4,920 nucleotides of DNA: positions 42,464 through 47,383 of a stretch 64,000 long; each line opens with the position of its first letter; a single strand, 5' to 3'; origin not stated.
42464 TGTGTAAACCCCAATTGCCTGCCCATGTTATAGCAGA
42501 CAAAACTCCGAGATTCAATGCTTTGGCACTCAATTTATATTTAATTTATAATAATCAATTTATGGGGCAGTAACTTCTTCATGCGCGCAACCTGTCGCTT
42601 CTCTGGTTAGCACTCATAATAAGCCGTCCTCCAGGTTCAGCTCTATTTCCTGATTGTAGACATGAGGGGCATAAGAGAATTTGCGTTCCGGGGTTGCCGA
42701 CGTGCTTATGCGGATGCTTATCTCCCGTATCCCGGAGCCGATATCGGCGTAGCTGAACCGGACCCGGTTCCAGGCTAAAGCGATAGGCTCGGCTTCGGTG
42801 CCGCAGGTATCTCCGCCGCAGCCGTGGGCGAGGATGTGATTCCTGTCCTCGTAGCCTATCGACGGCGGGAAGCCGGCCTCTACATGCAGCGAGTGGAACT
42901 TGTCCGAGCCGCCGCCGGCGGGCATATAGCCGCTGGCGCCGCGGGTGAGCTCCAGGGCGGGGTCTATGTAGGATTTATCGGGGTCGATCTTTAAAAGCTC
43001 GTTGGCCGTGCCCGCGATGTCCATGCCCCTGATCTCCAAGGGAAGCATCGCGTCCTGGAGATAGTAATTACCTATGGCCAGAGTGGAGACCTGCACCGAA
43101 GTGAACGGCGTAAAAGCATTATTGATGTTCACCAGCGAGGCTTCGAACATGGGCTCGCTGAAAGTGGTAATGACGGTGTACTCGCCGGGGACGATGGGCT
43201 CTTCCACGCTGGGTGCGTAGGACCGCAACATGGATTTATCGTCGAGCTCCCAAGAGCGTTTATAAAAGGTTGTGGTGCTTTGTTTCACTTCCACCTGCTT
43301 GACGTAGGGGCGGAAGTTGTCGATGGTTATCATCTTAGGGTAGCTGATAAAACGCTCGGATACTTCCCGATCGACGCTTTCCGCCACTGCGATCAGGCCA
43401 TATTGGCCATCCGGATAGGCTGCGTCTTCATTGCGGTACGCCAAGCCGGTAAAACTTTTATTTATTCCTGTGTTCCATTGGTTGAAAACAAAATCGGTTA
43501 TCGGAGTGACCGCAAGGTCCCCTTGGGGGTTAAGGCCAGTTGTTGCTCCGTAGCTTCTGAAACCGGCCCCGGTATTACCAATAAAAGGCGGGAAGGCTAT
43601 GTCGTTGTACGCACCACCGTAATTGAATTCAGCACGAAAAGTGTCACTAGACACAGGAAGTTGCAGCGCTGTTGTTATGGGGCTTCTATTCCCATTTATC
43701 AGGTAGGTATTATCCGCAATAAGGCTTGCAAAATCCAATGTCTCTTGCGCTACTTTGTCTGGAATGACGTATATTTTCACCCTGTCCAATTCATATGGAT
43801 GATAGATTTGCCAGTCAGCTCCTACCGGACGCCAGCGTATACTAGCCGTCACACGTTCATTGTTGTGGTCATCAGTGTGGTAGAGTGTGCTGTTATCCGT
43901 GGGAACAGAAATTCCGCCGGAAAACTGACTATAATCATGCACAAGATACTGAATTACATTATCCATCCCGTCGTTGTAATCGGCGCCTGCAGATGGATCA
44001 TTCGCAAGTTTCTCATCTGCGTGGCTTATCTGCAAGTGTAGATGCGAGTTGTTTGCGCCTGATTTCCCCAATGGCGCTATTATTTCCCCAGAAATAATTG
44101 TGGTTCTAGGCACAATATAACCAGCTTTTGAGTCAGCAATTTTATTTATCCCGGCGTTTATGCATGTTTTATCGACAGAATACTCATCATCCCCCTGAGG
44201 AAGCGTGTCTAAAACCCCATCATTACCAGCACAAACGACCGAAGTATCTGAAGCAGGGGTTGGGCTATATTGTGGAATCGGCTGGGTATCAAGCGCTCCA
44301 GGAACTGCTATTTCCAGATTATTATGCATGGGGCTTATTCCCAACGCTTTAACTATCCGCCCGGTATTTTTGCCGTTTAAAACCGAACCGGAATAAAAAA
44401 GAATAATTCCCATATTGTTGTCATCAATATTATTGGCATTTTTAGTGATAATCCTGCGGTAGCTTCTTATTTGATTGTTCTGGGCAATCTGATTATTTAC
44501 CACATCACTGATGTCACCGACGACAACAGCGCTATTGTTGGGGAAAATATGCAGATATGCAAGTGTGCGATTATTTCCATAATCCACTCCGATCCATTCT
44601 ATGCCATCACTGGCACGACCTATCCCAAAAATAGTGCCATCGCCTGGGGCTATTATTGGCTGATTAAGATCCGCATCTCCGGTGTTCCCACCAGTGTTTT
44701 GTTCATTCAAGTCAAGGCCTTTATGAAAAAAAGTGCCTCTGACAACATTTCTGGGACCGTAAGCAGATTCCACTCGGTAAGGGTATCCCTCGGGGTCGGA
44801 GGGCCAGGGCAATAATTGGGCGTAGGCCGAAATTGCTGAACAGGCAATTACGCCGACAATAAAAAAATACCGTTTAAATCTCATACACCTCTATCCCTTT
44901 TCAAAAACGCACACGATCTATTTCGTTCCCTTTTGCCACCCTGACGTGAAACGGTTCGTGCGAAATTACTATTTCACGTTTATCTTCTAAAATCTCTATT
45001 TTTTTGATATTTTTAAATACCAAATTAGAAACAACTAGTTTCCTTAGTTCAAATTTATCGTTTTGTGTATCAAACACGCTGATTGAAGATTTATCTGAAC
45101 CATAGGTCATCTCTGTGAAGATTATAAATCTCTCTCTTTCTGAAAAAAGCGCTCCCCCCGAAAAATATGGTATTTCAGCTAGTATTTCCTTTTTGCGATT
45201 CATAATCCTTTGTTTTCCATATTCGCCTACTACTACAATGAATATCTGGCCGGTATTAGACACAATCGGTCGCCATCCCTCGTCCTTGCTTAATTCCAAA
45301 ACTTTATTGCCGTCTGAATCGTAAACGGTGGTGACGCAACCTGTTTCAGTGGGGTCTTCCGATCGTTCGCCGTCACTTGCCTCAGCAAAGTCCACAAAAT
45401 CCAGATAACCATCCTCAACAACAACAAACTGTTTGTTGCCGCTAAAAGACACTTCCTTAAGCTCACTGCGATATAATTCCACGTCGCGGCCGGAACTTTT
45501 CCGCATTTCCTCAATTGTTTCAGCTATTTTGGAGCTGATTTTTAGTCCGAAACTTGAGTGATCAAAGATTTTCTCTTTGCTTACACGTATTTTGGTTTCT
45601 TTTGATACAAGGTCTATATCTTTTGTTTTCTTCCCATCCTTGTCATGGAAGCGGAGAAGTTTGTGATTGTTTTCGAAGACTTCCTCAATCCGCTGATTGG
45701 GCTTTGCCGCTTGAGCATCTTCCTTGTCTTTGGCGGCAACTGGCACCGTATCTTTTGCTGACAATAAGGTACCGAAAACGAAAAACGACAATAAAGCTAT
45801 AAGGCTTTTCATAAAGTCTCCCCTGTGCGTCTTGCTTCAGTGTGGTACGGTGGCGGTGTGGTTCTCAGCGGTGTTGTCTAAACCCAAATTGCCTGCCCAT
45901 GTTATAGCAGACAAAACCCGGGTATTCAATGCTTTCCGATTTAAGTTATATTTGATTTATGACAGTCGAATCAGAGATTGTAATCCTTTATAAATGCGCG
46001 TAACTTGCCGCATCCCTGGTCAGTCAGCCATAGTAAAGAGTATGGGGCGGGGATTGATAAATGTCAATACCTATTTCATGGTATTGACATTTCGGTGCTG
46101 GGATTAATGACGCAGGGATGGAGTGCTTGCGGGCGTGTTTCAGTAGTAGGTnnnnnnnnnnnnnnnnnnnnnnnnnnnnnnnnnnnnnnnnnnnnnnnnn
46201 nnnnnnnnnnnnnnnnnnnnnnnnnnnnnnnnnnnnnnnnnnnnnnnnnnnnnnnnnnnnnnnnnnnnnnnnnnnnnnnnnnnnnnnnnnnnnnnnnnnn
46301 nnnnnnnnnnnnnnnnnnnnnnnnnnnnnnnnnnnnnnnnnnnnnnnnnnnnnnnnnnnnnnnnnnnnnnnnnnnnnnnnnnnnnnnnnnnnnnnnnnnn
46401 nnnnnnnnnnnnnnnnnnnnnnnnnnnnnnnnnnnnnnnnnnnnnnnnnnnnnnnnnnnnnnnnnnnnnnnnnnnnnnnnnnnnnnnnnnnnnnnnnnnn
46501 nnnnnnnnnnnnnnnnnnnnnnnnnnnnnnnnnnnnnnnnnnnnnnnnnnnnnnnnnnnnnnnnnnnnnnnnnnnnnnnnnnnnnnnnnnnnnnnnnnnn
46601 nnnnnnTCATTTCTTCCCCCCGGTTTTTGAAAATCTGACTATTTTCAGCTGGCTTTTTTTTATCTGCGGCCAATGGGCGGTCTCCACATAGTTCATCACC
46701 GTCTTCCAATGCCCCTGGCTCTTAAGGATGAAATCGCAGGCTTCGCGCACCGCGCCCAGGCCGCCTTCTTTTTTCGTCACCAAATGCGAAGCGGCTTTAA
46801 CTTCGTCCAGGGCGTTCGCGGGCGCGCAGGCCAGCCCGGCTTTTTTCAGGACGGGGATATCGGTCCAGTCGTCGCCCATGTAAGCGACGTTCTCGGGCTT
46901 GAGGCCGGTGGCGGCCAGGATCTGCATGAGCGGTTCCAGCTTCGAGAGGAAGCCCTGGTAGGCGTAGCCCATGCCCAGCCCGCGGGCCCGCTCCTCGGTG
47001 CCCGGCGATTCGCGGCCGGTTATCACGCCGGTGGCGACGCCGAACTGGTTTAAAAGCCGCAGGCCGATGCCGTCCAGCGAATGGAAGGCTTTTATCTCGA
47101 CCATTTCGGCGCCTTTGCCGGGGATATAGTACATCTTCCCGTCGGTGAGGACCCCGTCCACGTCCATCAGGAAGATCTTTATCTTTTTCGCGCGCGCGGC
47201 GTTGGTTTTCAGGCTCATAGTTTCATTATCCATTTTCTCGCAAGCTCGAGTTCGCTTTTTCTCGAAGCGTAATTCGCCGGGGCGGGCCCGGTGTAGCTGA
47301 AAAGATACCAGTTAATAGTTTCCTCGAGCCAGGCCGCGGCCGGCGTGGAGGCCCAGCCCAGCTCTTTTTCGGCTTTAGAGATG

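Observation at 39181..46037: Tandem ~3.4-kb segmental duplication creates a second promoter, a second small protein and a head-only M23 gene that stops at the junction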

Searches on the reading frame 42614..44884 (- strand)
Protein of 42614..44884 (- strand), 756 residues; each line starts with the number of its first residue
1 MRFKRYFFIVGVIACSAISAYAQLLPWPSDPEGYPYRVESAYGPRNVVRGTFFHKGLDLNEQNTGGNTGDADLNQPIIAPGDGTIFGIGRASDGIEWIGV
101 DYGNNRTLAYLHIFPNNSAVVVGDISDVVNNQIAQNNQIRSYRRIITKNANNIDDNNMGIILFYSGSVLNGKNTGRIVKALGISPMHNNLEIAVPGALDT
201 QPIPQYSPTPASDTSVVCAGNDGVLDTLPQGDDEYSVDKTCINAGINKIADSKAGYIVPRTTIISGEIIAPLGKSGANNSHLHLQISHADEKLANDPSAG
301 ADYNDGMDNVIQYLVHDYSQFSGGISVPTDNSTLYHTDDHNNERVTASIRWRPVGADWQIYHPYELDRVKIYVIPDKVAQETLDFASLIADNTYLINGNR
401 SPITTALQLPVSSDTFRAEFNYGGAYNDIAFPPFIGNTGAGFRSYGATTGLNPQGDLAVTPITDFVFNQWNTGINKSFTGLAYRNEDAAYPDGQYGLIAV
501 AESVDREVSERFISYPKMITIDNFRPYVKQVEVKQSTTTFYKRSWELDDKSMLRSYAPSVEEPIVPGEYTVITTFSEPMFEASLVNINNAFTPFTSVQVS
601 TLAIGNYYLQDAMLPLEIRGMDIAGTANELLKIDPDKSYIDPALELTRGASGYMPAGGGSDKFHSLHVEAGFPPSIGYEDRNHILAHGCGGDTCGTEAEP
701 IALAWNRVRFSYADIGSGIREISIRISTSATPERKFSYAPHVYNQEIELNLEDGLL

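Call 10: search_protein_families(library=pfam, proteins=[window:42614-44884:-], max_evalue=0.01)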
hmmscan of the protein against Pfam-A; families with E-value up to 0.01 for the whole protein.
window:42614-44884:- (756 aa): 1 family
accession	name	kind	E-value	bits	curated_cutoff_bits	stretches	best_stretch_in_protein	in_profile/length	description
PF01551.29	Peptidase_M23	-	2.6e-05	24.8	28.7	0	259-291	59-92/96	Peptidase family M23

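Call 11: search_protein_families(library=ncbifam, proteins=[window:42614-44884:-], max_evalue=0.01)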
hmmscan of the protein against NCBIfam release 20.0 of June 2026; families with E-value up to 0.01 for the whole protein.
window:42614-44884:- (756 aa): 0 families

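Call 15: find_encoding_contigs(protein=window:42617-44884:-, flank=10000, max_places=10)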
Protein window:42617-44884:- (756 aa): 3 contigs read that carry it; 1 place shown.
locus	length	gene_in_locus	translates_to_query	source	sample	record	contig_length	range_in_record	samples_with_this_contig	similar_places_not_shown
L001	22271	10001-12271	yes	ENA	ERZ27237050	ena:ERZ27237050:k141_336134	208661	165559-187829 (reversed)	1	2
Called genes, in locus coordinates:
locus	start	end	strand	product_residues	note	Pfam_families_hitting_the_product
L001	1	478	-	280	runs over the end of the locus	PF00142:Fer4_NifH (faint), PF01656:CbiA, PF02374:ArsA_ATPase, PF06564:CBP_BcsQ, PF09140:MipZ (faint), PF10609:ParA, PF13614:AAA_31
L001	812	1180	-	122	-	PF22746:SHOCT-like_DUF2089-C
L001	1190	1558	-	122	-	PF22747:Zn_ribbon_DUF2089, PF09862:DUF2089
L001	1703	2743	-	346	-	-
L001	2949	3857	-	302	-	PF01145:Band_7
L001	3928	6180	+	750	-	PF01564:Spermine_synth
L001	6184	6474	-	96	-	-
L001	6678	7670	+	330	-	PF01370:Epimerase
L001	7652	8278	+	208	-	PF00702:Hydrolase (faint), PF08282:Hydrolase_3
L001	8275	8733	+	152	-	-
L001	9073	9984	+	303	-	-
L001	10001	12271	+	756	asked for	-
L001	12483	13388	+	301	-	-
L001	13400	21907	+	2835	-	PF02368:Big_2 (weak), PF24681:Kelch_KLHDC2_KLHL20_DRC7 (weak), PF24981:Beta-prop_ATRN-LZTR1 (weak), PF01344:Kelch_1 (weak), PF24681:Kelch_KLHDC2_KLHL20_DRC7, PF02368:Big_2 (weak), PF24681:Kelch_KLHDC2_KLHL20_DRC7 (weak), PF24981:Beta-prop_ATRN-LZTR1 (weak), +9 more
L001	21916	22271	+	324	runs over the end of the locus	-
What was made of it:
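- The sequence comes from a metagenome assembly (call 15).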

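Call 16: find_homologous_proteins(query=window:42617-44884:-)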
Query window:42617-44884:- (756 aa): 2 proteins with E <= 0.001 among 8000 candidates.
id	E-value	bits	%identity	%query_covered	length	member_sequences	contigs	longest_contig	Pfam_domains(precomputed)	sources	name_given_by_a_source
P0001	0.0e+0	1743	100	100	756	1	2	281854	-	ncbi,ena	-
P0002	1.5e-169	584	44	95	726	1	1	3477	PF01551.30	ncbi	ncbi:MAG: M23 family metallopeptidase, partial [Elusimicrobiales bacterium]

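Call 17: list_cluster_members(proteins=[window:42617-44884:-, window:32981-41485:-, window:41500-42402:-, window:44904-45812:-])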
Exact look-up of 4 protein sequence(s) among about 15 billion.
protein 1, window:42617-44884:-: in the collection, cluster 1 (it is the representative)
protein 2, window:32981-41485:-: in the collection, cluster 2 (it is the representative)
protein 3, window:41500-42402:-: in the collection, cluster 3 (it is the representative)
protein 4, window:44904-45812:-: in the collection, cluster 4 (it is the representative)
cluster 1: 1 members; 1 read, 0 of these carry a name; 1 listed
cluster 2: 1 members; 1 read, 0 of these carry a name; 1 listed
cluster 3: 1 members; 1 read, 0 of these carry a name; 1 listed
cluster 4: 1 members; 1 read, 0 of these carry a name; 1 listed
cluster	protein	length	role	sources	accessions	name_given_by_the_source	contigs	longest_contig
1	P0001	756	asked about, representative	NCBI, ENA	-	-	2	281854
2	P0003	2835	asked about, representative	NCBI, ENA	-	-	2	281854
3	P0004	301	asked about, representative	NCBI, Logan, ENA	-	-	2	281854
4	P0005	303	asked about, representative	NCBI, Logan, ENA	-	-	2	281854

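Call 21: find_encoding_contigs(protein=P0002, flank=10000)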
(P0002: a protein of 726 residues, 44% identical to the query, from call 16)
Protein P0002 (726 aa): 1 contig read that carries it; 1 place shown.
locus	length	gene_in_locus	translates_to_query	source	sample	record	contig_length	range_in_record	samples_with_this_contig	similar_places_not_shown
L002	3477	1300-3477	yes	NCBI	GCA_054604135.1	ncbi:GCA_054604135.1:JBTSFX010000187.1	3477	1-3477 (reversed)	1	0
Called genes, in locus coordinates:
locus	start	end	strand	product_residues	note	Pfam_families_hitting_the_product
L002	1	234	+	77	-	?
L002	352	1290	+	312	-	-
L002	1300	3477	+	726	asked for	PF01551:Peptidase_M23 (faint)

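Call 61: predict_structure(alignment_id=A4)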
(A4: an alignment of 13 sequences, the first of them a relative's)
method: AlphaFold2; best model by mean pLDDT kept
length: 301 residues; sequences in the alignment: 13
mean_pLDDT: 82.4   pTM: 0.75
mean pLDDT of the five models: 82.4, 82.3, 82.3, 82.3, 82.0
residues with pLDDT >= 90: 172; 70-90: 77; 50-70: 11; < 50: 41
segments of 3 or more residues with pLDDT < 50: 1-38, 148-150
pLDDT, mean of each block of 10 residues (from residue 1): 35 27 27 44 89 91 92 89 81 92 88 92 92 94 67 80 95 93 95 90 97 94 96 91 97 96 88 95 82 84 93
secondary structure, 60 per line:
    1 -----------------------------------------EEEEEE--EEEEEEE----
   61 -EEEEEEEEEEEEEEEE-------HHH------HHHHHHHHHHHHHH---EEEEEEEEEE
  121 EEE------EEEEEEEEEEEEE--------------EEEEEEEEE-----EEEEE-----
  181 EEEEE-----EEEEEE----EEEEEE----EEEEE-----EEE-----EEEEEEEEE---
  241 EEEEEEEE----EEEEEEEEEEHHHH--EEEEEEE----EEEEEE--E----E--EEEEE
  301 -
elements in order: E42-47 E50-56 E62-77 H94-107 E111-123 E130-142 E157-165 E171-175 E181-185 E191-196 E201-206 E211-215 E221-223 E229-237 E241-248 E253-262 H263-266 E269-275 E280-285 E296-300
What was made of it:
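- Tried and rejected: Function of S from its fold: the AlphaFold model is good (pLDDT 82, call 61).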

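Call 65: fold_search(model_id=the predicted structure, library=pdb)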
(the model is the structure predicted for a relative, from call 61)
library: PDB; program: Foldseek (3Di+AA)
matches with E <= 10: 786; with E <= 0.001: 103
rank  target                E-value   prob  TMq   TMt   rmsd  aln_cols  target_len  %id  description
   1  3wj9_A                1.9e-07  1.00  0.36  0.29   9.6       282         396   13  Crystal structure of the eukaryotic initiation factor (released 2014-03-12)
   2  3wj9_B                1.2e-05  1.00  0.34  0.26  16.0       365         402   12  Crystal structure of the eukaryotic initiation factor (released 2014-03-12)
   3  7mq8_LS               1.6e-05  1.00  0.35  0.25   8.6       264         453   12  Cryo-EM structure of the human SSU processome, state pre-A1 (released 2021-09-22)
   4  3no2                  1.7e-05  1.00  0.30  0.32   8.8       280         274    7  Crystal structure of a protein of unknown function (BACCAC_01654) from Bacteroides caccae at 1.35 A resolution (released 2010-07-28)
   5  5m89_A                1.7e-05  1.00  0.30  0.28  15.6       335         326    9  Spliceosome component (released 2018-03-14)
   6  9rsd_7                2.5e-05  1.00  0.28  0.23  13.5       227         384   12  Ternary complex of a charged molecular glue degrader ZZ1-SO2H, BRD4(BD1) neosubstrate, and the CTLH E3 ligase receptor (released 2026-04-08)
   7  5m89_B                2.9e-05  1.00  0.29  0.27  17.0       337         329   10  Spliceosome component (released 2018-03-14)
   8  4qrj_B                3.1e-05  1.00  0.34  0.31  12.9       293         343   10  Crystal structure of a putative 6-phosphogluconolactonase (BACUNI_04672) from Bacteroides uniformis ATCC 8492 at 2.20  (released 2014-07-23)
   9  4qrj_A                3.1e-05  1.00  0.34  0.31  12.9       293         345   10  Crystal structure of a putative 6-phosphogluconolactonase (BACUNI_04672) from Bacteroides uniformis ATCC 8492 at 2.20  (released 2014-07-23)
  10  2gop_A                3.6e-05  1.00  0.34  0.32   7.7       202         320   13  The beta-propeller domain of the Trilobed protease from Pyrococcus furiosus reveals an open velcro topology (released 2007-01-23)
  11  8dys                  3.8e-05  1.00  0.38  0.29  11.7       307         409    8  Crystal structure of human Eukaryotic translation initiation factor 2A (eIF2A) (released 2022-08-17)
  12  1l0q_A                4.1e-05  1.00  0.30  0.25  10.8       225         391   12  Tandem YVTN beta-propeller and PKD domains from an archaeal surface layer protein (released 2002-11-06)
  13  1ri6                  4.3e-05  1.00  0.29  0.27  17.7       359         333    7  Structure of a putative isomerase from E. coli (released 2003-11-25)
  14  6igb_A                4.8e-05  1.00  0.28  0.25  12.2       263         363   11  the structure of Pseudomonas aeruginosa Periplasmic gluconolactonase, PpgL (released 2018-11-21)
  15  9rsc_7                5.0e-05  1.00  0.27  0.23  13.5       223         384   12  Ternary complex of an improved charged molecular glue degrader ZZ2-SO2H, BRD4(BD1) neosubstrate, and the CTLH E3 ligas (released 2026-04-08)
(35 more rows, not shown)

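Call 81: find_encoding_contigs(protein=P0004, flank=10000, max_places=10)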
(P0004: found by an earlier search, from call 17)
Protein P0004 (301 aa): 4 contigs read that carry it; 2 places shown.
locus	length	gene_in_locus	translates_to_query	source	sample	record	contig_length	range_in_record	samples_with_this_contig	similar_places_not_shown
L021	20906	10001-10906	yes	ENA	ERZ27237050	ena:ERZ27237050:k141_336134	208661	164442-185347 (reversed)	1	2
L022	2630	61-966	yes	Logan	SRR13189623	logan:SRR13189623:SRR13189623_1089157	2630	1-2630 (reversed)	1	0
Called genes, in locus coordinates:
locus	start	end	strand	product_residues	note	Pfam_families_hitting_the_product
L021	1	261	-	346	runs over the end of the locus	-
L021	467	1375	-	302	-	PF01145:Band_7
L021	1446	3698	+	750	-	PF01564:Spermine_synth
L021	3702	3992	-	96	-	-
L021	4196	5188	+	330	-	PF01370:Epimerase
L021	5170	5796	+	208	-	PF00702:Hydrolase (faint), PF08282:Hydrolase_3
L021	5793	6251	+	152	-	-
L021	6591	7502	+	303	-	-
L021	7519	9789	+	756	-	-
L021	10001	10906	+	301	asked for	-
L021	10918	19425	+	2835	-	PF02368:Big_2 (weak), PF24681:Kelch_KLHDC2_KLHL20_DRC7 (weak), PF24981:Beta-prop_ATRN-LZTR1 (weak), PF01344:Kelch_1 (weak), PF24681:Kelch_KLHDC2_KLHL20_DRC7, PF02368:Big_2 (weak), PF24681:Kelch_KLHDC2_KLHL20_DRC7 (weak), PF24981:Beta-prop_ATRN-LZTR1 (weak), +9 more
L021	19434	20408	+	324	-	-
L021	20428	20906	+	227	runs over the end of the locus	PF02683:DsbD_TM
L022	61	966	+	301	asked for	-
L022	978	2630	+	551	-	?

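Call 82: find_encoding_contigs(protein=P0005, flank=10000, max_places=10)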
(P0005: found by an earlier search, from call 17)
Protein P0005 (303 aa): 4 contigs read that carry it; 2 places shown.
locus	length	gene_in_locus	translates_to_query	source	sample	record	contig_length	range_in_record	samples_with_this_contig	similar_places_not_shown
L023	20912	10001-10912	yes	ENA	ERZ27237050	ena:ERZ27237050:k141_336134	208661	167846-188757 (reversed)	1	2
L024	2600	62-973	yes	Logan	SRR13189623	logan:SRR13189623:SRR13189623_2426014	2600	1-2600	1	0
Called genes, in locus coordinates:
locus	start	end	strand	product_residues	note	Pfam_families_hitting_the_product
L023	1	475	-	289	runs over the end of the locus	PF02195:ParB_N, PF17762:HTH_ParB, PF23552:ParB_C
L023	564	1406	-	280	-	PF00142:Fer4_NifH (faint), PF01656:CbiA, PF02374:ArsA_ATPase, PF06564:CBP_BcsQ, PF09140:MipZ (faint), PF10609:ParA, PF13614:AAA_31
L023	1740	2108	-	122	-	PF22746:SHOCT-like_DUF2089-C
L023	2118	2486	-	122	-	PF22747:Zn_ribbon_DUF2089, PF09862:DUF2089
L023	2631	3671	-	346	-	-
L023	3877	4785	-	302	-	PF01145:Band_7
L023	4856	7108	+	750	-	PF01564:Spermine_synth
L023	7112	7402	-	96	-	-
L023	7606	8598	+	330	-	PF01370:Epimerase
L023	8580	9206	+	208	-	PF00702:Hydrolase (faint), PF08282:Hydrolase_3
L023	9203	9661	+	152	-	-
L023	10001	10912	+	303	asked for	-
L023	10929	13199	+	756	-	-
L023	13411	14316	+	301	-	-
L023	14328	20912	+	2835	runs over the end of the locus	PF02368:Big_2 (weak), PF24681:Kelch_KLHDC2_KLHL20_DRC7 (weak), PF24981:Beta-prop_ATRN-LZTR1 (weak), PF01344:Kelch_1 (weak), PF24681:Kelch_KLHDC2_KLHL20_DRC7, PF02368:Big_2 (weak), PF24681:Kelch_KLHDC2_KLHL20_DRC7 (weak), PF24981:Beta-prop_ATRN-LZTR1 (weak), +9 more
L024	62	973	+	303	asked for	-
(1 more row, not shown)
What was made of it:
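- The exact proteins, with the same neighbours, occur on three long contigs (calls 15, 81, 82). The same gene order occurs on three long contigs (calls 15, 81, 82).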

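Call 87: search_protein_families(library=padloc, proteins=[window:42617-44884:-], max_evalue=0.01)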
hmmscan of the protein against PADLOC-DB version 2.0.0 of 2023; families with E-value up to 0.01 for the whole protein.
window:42617-44884:- (756 aa): 0 families

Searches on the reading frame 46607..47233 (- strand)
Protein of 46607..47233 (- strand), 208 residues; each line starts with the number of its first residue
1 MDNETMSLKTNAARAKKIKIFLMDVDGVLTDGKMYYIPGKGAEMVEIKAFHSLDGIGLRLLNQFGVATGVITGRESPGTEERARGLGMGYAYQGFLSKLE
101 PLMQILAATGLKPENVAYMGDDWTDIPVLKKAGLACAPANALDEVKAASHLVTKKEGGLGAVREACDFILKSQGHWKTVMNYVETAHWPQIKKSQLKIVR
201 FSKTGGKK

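Call 36: search_protein_families(library=pfam, proteins=[window:46607-47233:-], max_evalue=0.01)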
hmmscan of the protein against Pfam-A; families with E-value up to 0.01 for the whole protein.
window:46607-47233:- (208 aa): 3 families
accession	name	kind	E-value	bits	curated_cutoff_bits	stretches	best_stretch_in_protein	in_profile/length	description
PF08282.18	Hydrolase_3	-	6.5e-09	36.3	20.9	1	96-156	186-246/255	haloacid dehalogenase-like hydrolase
PF00702.32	Hydrolase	-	8.1e-09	36.6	26.4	1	58-133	107-191/191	haloacid dehalogenase-like hydrolase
PF13419.12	HAD_2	-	0.0021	18.6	23.8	0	99-137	138-176/178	Haloacid dehalogenase-like hydrolase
